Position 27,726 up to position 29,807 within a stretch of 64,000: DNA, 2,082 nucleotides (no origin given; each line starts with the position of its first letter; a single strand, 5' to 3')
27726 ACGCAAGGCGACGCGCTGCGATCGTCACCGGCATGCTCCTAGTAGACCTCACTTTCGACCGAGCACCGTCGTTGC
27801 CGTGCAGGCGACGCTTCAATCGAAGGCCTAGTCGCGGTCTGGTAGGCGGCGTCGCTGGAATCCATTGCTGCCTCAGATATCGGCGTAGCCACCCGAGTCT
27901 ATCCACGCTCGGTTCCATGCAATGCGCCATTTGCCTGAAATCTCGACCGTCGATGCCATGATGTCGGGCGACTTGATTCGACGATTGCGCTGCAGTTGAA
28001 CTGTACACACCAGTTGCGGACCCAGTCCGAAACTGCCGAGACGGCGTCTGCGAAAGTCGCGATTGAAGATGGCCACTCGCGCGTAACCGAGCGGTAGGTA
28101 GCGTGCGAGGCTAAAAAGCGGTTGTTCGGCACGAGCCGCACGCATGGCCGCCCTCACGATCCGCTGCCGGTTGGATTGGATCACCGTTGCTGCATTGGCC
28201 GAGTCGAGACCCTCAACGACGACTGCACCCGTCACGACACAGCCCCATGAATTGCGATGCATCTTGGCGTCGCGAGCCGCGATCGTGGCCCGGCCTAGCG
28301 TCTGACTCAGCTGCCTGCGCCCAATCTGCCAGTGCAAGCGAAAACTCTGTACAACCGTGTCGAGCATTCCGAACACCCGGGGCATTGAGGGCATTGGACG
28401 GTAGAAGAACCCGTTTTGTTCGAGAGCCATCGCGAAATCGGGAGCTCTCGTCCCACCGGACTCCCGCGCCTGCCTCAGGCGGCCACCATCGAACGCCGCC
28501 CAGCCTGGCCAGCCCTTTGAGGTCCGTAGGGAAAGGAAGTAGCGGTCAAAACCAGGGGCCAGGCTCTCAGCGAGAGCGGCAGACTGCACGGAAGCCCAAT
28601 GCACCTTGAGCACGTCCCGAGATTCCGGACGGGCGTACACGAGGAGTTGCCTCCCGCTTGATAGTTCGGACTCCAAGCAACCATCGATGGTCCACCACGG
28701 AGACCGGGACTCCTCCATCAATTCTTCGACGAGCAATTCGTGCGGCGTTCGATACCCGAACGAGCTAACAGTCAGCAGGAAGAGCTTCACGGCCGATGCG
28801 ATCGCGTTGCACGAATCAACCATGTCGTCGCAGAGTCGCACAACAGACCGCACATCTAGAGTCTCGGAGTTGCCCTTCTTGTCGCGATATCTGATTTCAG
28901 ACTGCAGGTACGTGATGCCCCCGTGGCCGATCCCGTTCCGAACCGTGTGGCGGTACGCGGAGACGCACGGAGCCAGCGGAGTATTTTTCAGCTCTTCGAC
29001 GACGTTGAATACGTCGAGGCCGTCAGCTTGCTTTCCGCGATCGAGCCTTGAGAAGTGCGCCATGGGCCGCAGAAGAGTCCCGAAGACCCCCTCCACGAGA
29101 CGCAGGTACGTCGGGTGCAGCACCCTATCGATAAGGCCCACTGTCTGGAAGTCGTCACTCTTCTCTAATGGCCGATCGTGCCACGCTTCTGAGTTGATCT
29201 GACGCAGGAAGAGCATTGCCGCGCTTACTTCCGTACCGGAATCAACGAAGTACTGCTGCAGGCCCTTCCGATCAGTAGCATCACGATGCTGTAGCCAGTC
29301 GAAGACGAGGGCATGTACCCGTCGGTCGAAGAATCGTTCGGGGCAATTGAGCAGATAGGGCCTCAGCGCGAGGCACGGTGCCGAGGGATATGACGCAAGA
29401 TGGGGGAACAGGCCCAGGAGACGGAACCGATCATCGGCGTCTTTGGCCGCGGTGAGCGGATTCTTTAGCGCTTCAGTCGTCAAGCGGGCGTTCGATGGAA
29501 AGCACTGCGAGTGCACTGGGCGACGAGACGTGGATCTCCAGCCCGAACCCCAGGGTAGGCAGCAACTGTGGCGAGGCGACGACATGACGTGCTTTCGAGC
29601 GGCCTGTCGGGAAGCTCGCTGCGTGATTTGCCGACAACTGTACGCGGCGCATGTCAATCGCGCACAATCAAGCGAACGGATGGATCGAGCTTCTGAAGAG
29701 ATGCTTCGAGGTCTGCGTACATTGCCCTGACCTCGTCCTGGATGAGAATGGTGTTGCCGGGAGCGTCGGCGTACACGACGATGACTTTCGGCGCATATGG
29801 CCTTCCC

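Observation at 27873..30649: Translationally coupled orphan gene pair with nuclease-like motifs (PD-(D/E)xK-like and HEPN-like RNGIGH)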

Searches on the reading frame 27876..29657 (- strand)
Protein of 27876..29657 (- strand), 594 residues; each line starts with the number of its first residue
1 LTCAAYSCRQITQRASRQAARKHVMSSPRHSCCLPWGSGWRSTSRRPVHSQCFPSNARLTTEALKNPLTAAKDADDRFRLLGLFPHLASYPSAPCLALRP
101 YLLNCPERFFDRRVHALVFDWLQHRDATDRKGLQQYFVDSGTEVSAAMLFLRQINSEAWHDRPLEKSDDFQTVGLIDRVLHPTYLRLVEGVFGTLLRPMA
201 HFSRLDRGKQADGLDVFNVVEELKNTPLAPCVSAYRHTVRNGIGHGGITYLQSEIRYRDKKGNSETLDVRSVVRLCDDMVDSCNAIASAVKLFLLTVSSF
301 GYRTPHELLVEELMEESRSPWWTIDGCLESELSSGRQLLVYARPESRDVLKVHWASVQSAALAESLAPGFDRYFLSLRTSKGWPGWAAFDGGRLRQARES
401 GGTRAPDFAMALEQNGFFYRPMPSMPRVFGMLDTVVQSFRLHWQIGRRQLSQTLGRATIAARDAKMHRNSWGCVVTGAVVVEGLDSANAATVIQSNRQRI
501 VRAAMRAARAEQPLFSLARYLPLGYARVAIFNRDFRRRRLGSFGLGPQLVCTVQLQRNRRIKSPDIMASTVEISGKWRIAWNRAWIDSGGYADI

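Call 5: search_protein_families(library=pfam, proteins=[window:27876-29657:-], max_evalue=1)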
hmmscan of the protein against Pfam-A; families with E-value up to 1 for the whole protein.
window:27876-29657:- (594 aa): 0 families

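Call 6: search_protein_families(library=padloc, proteins=[window:27876-29657:-], max_evalue=1)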
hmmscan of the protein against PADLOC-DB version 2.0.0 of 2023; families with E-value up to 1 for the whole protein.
window:27876-29657:- (594 aa): 0 families

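Call 7: search_protein_families(library=ncbifam, proteins=[window:27876-29657:-], max_evalue=1)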
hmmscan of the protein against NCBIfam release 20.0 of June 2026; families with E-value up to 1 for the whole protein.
window:27876-29657:- (594 aa): 0 families

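Call 8: find_homologous_proteins(query=window:27876-29657:-, max_evalue=0.001)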
Query window:27876-29657:- (594 aa): 203 proteins with E <= 0.001 among 8000 candidates; the best 120 are listed.
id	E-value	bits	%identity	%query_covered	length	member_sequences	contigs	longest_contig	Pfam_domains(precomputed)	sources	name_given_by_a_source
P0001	0.0e+0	1260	100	92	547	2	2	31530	-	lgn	-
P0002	1.4e-284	964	79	90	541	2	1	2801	-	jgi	-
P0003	3.5e-275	932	76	90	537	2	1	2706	-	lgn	-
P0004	2.1e-262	890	72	89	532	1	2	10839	-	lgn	-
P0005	2.8e-248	844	69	90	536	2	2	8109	-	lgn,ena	-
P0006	9.4e-243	825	66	90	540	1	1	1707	-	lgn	-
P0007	5.4e-234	796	63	90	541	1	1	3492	-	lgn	-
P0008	2.0e-233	795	64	90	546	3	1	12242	-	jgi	-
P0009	2.1e-233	794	64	89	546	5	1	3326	-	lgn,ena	-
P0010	3.4e-227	774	62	89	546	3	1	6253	-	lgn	-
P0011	8.4e-226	769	62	90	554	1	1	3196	-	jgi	jgi:hypothetical protein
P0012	1.7e-221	755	75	73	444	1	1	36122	-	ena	-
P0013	8.5e-220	750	61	90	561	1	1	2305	-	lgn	-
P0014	1.3e-218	746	61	89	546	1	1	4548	-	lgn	-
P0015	8.6e-218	743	61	89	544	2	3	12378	-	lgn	-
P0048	1.5e-187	643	53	89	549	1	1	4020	-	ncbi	ncbi:MAG: hypothetical protein ABI856_16100 [Nitrospira sp.]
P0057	2.2e-183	629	54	90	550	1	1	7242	-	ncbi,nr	ncbi:MAG: hypothetical protein JXA57_13725 [Armatimonadetes bacterium]|nr:hypothetical protein [Arma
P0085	6.4e-171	588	50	89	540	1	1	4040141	-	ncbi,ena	-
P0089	8.0e-170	585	50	89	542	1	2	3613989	-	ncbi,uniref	ncbi:hypothetical protein ACFPK9_06820 [Rubritalea spongiae]|uniref:Apea-like HEPN domain-containing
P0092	9.9e-169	581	49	89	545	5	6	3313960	-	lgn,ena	-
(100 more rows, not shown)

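Call 13: find_encoding_contigs(protein=P0085, flank=8000, max_places=2)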
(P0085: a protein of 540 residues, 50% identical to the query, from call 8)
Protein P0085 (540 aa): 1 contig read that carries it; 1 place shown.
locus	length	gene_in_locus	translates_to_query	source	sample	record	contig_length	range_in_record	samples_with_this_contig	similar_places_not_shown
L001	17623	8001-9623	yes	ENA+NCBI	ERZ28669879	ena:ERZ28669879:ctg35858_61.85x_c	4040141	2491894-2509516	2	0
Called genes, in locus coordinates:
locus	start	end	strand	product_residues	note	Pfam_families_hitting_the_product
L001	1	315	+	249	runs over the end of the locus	PF13641:Glyco_tranf_2_3 (weak), PF00535:Glycos_transf_2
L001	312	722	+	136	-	-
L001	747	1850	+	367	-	PF01041:DegT_DnrJ_EryC1, PF00155:Aminotran_1_2 (weak)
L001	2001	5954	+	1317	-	-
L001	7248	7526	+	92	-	PF04365:BrnT_toxin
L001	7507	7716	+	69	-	-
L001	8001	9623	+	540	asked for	-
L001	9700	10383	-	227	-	PF12833:HTH_18, PF00165:HTH_AraC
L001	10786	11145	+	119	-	-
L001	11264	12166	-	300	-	PF13428:TPR_14 (faint)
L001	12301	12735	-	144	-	-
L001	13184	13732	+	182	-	PF02677:QueH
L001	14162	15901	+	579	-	PF02776:TPP_enzyme_N, PF00676:E1_dh (faint), PF00205:TPP_enzyme_M, PF02775:TPP_enzyme_C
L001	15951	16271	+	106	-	PF01909:NTP_transf_2, PF18765:Polbeta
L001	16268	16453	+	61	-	-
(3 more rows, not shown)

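Call 14: find_encoding_contigs(protein=P0089, flank=8000, max_places=2)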
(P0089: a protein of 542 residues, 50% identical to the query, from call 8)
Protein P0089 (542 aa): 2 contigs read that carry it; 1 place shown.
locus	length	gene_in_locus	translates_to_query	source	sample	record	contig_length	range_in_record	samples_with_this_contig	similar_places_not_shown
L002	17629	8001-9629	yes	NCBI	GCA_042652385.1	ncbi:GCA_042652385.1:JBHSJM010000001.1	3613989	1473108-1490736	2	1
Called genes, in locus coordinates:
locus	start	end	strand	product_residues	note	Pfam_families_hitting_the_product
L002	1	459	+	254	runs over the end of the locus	PF01738:DLH, PF00326:Peptidase_S9 (faint)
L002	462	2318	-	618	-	PF20154:LNT_N, PF00795:CN_hydrolase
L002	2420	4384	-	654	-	PF02878:PGM_PMM_I, PF02879:PGM_PMM_II, PF02880:PGM_PMM_III, PF00408:PGM_PMM_IV (weak)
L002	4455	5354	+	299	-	PF10672:Methyltrans_SAM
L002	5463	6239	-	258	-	PF07589:PEP_exosort_dom (faint)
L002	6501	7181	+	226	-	PF00005:ABC_tran, PF02463:SMC_N (faint), PF13304:AAA_21 (faint)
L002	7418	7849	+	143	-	PF00903:Glyoxalase (weak), PF13669:Glyoxalase_4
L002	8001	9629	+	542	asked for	-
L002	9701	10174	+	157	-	-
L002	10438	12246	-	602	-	PF00884:Sulfatase, PF16347:SGSH_C (weak)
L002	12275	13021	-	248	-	PF00106:adh_short, PF01370:Epimerase, PF13460:NAD_binding_10, PF13561:adh_short_C2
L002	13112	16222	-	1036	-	PF23500:DUF7133, PF00034:Cytochrom_C (faint), PF13646:HEAT_2 (weak)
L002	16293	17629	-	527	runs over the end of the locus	PF00884:Sulfatase, PF01663:Phosphodiest, PF16347:SGSH_C (faint)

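Call 15: find_encoding_contigs(protein=P0092, flank=8000, max_places=2)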
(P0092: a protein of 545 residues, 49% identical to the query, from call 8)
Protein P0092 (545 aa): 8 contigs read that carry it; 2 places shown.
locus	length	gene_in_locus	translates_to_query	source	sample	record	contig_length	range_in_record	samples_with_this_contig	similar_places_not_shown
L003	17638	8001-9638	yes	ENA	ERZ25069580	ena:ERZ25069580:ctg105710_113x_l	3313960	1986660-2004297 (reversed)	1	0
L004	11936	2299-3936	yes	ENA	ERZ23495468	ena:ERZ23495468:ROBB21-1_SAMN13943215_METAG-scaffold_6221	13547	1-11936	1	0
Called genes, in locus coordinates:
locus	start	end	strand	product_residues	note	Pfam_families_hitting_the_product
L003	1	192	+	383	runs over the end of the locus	-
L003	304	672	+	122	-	PF00436:SSB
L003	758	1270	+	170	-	PF04002:RadC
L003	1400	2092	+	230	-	-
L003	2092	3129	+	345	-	PF02384:N6_Mtase (faint), PF19587:DUF6094, PF05175:MTS (weak)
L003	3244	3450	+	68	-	-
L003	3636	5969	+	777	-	PF04851:ResIII (faint), PF00271:Helicase_C (weak)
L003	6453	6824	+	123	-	-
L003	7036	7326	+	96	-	-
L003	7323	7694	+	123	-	-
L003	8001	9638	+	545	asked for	-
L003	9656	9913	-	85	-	-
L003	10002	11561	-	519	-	-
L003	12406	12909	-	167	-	PF09339:HTH_IclR (weak)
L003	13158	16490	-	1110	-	PF13091:PLDc_2 (weak), PF00176:SNF2-rel_dom (faint), PF04851:ResIII (faint), PF00271:Helicase_C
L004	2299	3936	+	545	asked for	-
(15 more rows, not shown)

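Call 19: search_solved_structures(query=A1, max_evalue=10, show_alignments=2)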
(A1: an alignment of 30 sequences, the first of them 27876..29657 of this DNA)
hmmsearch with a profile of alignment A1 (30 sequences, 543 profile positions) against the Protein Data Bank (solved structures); distinct sequences matched with E-value up to 10: 4.
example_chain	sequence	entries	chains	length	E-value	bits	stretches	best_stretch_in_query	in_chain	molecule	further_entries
9lqd_A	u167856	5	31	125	0.48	12.1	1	395-457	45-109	SAM lyase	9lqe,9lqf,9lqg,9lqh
9gab_D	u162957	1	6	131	0.53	12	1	395-457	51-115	SAM-AMP Lyase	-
9gad_A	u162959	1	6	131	0.54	12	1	395-457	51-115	SAM-AMP Lyase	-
7u1z_B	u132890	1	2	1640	2.5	9.8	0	317-338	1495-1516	Toxin A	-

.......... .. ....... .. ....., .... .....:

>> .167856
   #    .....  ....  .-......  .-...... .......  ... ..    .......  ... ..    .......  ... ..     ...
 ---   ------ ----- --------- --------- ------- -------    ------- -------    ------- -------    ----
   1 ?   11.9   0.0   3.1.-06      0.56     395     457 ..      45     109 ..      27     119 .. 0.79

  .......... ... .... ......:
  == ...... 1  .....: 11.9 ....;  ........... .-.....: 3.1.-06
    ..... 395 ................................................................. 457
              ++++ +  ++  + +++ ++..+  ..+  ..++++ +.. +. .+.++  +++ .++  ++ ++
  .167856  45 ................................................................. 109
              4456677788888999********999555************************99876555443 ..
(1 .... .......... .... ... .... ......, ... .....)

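Call 31: predict_structure(alignment_id=A1)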
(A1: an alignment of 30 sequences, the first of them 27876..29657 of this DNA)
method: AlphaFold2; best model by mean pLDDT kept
length: 594 residues; sequences in the alignment: 30
mean_pLDDT: 83.8   pTM: 0.82
mean pLDDT of the five models: 83.8, 83.1, 82.9, 82.4, 81.5
residues with pLDDT >= 90: 319; 70-90: 201; 50-70: 14; < 50: 60
segments of 3 or more residues with pLDDT < 50: 1-56, 591-594
pLDDT, mean of each block of 10 residues (from residue 1): 31 37 31 26 29 44 77 88 87 80 89 96 97 94 92 90 76 89 96 96 94 91 95 96 94 91 93 93 97 89 85 89 91 92 92 93 90 95 94 92 86 93 83 85 84 85 90 92 85 93 95 91 94 88 85 88 80 92 83 43
secondary structure, 60 per line:
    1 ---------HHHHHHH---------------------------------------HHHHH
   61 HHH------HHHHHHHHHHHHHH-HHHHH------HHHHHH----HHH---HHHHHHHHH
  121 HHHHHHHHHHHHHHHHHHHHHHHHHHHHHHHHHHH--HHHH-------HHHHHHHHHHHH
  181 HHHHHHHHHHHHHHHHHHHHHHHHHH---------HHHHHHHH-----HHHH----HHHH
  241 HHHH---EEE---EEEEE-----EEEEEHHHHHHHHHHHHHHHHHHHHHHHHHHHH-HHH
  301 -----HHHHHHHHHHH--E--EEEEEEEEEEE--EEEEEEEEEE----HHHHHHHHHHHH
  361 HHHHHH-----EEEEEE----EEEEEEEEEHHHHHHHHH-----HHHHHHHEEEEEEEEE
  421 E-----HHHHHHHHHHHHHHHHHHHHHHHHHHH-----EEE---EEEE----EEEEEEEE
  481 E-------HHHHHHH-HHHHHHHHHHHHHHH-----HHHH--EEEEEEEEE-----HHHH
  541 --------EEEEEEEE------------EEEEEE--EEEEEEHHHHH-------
elements in order: H10-16 H56-63 H70-83 H85-89 H96-101 H112-155 H158-161 H169-206 H216-223 H229-232 H237-244 E248-250 E254-258 E264-268 H269-296 H306-316 E322-332 E335-344 H349-366 E372-377 E382-390 H391-399 H405-411 E412-421 H427-453 E459-461 E465-468 E473-481 H489-495 H497-511 H517-520 E523-531 H537-540 E549-556 E569-574 E577-582 H583-587

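Call 40: search_protein_families(library=pfam, alignment_id=A1, max_evalue=1)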
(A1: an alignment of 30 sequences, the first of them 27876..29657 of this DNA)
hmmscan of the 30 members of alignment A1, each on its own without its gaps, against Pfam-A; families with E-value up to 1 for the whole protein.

A. member 1, window:27876-29657:- (594 aa): 0 families

B. families by the number of members that match (of 30 scanned): 9 families
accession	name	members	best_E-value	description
PF00620.32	RhoGAP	2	0.28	RhoGAP domain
PF01176.25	eIF-1a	1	0.0062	Translation initiation factor 1A / IF-1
PF19956.5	EAD2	1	0.022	Effector-associated domain 2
PF18734.6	HEPN_AbiU2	1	0.032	AbiU2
PF18987.5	DUF5720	1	0.053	Family of unknown function (DUF5720)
PF06176.17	WaaY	1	0.11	Lipopolysaccharide core biosynthesis protein (WaaY)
PF20686.2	CsoSCA_cat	1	0.12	Carboxysome Shell Carbonic Anhydrase, catalytic domain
PF20959.2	BibA_N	1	0.14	BibA adhesin stalk domain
PF20949.2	Flu_PB2_3rd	1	0.23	Influenza RNA polymerase PB2 middle domain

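Call 57: find_related_loci(query=A1, collection=genome_contigs, flank=6000)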
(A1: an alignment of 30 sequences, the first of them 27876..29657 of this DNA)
Query A1 (594 aa) in genome_contigs; peptide patterns used: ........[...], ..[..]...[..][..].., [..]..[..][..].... (x = any residue, [..] = any of these).
181 stretches matched a pattern; 68 encode a relative of the query (tblastn E <= 1e-3); 65 distinct loci.
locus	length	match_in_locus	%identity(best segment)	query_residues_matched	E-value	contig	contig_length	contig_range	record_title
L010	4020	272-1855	53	62-590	0e+0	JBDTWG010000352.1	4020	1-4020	MAG: Nitrospira sp. isolate cluster3_bin.86 NODE_136519_length_4020_cov_5.061286, whole genome shotgun sequence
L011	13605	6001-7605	49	55-590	4e-173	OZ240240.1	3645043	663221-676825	MAG: Dehalococcoidia bacterium isolate 9fa25b9b-25de-44f7-936b-2c4815794ad0 genome assembly, chromosome: 1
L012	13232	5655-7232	48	63-588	3e-172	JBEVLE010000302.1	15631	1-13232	MAG: Longimicrobiaceae bacterium isolate T4R2BO.9.metabat2 T4R2BO.9.metabat2_k133_5012211, whole genome shotgun sequence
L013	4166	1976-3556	51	62-588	3e-178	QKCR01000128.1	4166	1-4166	MAG: Alphaproteobacteria bacterium isolate SZUA-429 scaffold_113914, whole genome shotgun sequence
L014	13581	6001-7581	50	64-591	3e-171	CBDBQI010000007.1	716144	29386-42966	MAG: Dehalococcoidia bacterium isolate aa297ee3-c136-429f-8284-2fbc07899539 genome assembly, contig: contig_7, whole gen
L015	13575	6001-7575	47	62-588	2e-170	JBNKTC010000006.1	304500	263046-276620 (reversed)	MAG: Campylobacterales bacterium isolate A2.bin.7.orig k141_198166, whole genome shotgun sequence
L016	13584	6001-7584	53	62-590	1e-168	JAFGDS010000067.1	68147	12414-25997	MAG: Pirellulales bacterium isolate Zod_Metabat.1184 k87_5194749, whole genome shotgun sequence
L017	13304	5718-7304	50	62-590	3e-168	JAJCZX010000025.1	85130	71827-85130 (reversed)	MAG: Gemmatimonadota bacterium isolate OFTM32 OFTM32_24, whole genome shotgun sequence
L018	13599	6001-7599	49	56-590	1e-167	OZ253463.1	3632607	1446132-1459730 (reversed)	MAG: Chloroflexota bacterium isolate 29d2856e-e75a-4040-aa7f-32dfb5fb0cd3 genome assembly, chromosome: 1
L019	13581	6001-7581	46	64-590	9e-167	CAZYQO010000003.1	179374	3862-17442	MAG TPA_asm: uncultured Candidatus Peribacteria bacterium isolate SRP292972_co1_29 genome assembly, contig: NODE_109_len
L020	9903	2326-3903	49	64-590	1e-164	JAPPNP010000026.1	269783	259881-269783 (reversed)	MAG: Chloroflexota bacterium isolate RHO3_bin_74 NODE_59_length_269783_cov_24.817579, whole genome shotgun sequence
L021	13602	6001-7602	50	56-589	2e-163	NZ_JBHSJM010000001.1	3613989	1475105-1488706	Rubritalea spongiae strain KCTC 12906 tig00000001, whole genome shotgun sequence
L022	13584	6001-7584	48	62-590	8e-163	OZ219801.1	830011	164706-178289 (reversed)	MAG: Chloroflexota bacterium isolate 50a8419b-8e17-430b-920a-11f3287aca29 genome assembly, chromosome: 1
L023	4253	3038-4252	59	60-465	2e-166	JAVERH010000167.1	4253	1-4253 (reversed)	MAG: Coriobacteriia bacterium isolate BF1_105 scaffold_27299_c1_biofilm_2017, whole genome shotgun sequence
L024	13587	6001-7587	48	62-590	4e-158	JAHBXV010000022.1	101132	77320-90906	MAG: Planctomycetaceae bacterium isolate ACE_PLA28 PLA28_22, whole genome shotgun sequence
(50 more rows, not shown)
